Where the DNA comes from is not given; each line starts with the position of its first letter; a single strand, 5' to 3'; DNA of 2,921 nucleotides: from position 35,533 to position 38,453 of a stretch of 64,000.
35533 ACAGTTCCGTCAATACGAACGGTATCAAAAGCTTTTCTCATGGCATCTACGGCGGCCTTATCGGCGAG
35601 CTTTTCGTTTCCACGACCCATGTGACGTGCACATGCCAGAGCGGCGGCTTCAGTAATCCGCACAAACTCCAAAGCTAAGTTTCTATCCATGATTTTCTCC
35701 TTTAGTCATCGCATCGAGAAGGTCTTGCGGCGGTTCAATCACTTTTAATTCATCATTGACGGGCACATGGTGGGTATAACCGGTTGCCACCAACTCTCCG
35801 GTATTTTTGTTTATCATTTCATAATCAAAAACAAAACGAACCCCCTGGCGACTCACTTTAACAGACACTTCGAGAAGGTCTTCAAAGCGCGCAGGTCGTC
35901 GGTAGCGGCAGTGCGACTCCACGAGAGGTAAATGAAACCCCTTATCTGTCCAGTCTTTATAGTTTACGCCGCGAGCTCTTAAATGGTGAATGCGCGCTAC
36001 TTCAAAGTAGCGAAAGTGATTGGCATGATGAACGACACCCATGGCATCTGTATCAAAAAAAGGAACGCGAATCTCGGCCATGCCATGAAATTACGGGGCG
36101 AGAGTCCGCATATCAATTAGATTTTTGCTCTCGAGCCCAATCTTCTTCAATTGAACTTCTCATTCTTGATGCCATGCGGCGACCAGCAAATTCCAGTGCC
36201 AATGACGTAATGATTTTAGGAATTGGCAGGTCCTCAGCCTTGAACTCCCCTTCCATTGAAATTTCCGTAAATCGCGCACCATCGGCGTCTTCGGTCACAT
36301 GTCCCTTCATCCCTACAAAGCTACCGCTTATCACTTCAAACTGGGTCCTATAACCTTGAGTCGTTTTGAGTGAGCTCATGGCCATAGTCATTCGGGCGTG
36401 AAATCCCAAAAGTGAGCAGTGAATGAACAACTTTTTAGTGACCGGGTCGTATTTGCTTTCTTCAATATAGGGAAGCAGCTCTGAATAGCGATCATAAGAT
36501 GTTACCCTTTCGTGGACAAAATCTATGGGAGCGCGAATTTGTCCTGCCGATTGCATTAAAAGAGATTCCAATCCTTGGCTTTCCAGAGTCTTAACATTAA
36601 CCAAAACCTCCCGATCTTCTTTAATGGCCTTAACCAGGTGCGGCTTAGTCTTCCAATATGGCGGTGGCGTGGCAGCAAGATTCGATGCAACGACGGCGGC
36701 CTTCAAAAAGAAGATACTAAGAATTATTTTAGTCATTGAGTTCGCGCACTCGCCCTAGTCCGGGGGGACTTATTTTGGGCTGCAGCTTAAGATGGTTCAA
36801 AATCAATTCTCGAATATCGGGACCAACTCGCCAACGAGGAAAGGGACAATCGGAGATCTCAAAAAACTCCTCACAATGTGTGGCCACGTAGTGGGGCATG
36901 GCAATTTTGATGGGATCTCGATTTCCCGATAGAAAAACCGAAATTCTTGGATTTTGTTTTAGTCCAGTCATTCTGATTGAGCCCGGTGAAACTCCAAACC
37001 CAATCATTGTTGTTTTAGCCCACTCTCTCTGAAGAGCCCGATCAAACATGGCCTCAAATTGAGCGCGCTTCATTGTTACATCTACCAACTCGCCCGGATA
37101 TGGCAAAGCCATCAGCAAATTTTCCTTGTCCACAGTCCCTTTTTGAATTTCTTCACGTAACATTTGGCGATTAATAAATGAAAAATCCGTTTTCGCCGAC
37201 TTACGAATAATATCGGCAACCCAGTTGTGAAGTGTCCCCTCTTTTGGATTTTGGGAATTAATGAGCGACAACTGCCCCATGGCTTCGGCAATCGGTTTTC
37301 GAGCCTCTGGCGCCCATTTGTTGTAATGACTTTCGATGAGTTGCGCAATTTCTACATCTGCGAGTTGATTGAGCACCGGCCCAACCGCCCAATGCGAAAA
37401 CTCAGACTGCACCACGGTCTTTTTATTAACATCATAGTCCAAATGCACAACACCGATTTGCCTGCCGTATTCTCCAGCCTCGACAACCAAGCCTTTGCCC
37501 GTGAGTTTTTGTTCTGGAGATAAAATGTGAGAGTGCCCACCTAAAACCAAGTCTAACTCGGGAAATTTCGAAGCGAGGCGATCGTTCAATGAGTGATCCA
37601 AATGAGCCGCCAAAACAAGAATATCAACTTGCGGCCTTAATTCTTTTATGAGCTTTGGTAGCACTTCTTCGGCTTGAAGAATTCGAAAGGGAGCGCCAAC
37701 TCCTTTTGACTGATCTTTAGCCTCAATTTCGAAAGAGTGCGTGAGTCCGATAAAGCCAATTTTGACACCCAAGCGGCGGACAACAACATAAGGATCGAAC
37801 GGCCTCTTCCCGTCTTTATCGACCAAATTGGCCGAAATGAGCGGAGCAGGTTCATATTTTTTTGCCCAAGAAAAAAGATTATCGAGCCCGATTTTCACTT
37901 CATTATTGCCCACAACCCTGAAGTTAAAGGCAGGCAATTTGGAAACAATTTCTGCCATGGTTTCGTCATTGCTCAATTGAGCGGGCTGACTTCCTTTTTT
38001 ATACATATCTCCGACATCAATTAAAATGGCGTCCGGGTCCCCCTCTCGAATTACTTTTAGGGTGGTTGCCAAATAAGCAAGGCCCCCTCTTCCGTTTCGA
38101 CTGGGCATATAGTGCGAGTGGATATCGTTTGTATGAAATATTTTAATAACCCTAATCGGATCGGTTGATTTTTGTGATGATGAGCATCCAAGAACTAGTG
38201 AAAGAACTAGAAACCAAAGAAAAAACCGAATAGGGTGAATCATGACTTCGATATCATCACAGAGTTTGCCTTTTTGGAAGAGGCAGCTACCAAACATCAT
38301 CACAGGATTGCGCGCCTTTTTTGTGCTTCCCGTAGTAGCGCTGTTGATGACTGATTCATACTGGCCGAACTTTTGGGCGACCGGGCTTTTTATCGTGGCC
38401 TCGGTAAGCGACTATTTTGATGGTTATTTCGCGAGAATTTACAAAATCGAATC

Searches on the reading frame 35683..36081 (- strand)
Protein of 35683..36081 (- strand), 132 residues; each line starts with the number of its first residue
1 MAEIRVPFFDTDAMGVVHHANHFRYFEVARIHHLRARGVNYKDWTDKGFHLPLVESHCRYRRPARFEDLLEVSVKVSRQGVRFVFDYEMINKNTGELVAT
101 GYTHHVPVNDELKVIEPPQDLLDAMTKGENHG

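Call 10: search_protein_families(library=pfam, proteins=[window:35683-36081:-], max_evalue=0.01)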
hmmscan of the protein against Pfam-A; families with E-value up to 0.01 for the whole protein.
window:35683-36081:- (132 aa): 2 families
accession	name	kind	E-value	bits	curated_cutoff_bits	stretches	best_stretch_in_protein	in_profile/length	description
PF13279.12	4HBT_2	-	1.6e-19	71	25.5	1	6-124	1-121/122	Thioesterase-like superfamily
PF03061.28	4HBT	-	1.6e-12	48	20.6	1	14-96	1-77/79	Thioesterase superfamily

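Call 11: search_protein_families(library=phrogs, proteins=[window:35683-36081:-], max_evalue=0.001)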
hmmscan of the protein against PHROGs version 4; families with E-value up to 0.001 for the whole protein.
window:35683-36081:- (132 aa): 0 families

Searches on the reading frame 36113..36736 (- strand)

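Call 10: search_protein_families(library=pfam, proteins=[window:36113-36736:-], max_evalue=0.01)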
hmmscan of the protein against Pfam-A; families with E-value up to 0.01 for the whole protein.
window:36113-36736:- (207 aa): 1 family
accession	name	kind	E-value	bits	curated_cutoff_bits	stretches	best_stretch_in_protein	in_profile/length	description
PF10604.15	Polyketide_cyc2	-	0.0059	17.3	27.4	1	66-193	9-131/142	Polyketide cyclase / dehydrase and lipid transport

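Call 11: search_protein_families(library=phrogs, proteins=[window:36113-36736:-], max_evalue=0.001)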
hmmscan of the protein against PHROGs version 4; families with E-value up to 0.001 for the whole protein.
window:36113-36736:- (207 aa): 0 families

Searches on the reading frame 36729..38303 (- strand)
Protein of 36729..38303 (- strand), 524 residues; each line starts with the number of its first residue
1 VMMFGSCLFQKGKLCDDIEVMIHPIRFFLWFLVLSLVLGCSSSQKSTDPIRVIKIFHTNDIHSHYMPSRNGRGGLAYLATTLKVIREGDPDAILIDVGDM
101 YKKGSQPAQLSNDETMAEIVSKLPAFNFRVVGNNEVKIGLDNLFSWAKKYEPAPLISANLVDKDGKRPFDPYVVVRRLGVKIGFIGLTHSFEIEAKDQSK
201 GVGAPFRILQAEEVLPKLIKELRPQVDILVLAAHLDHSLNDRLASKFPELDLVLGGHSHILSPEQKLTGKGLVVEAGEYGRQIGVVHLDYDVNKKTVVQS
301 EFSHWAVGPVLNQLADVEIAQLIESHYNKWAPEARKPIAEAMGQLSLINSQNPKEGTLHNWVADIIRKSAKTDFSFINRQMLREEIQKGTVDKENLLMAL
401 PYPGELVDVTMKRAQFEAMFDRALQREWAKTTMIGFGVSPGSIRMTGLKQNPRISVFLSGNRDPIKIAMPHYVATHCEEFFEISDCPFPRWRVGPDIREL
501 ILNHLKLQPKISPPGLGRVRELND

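Call 10: search_protein_families(library=pfam, proteins=[window:36729-38303:-], max_evalue=0.01)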
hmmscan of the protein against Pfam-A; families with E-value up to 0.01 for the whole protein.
window:36729-38303:- (524 aa): 2 families
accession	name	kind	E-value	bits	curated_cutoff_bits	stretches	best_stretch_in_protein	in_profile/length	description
PF00149.33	Metallophos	-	5.3e-13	50.3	21.5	1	53-260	1-190/191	Calcineurin-like phosphoesterase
PF02872.23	5_nucleotid_C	-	5.3e-11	43.3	23.6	1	349-433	15-100/158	5'-nucleotidase, C-terminal domain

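Call 11: search_protein_families(library=phrogs, proteins=[window:36729-38303:-], max_evalue=0.001)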
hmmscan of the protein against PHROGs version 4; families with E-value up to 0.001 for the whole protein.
window:36729-38303:- (524 aa): 1 family
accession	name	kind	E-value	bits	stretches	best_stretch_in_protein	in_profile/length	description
phrog_19584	-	unknown function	5.2e-35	122.1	1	53-417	6-389/514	-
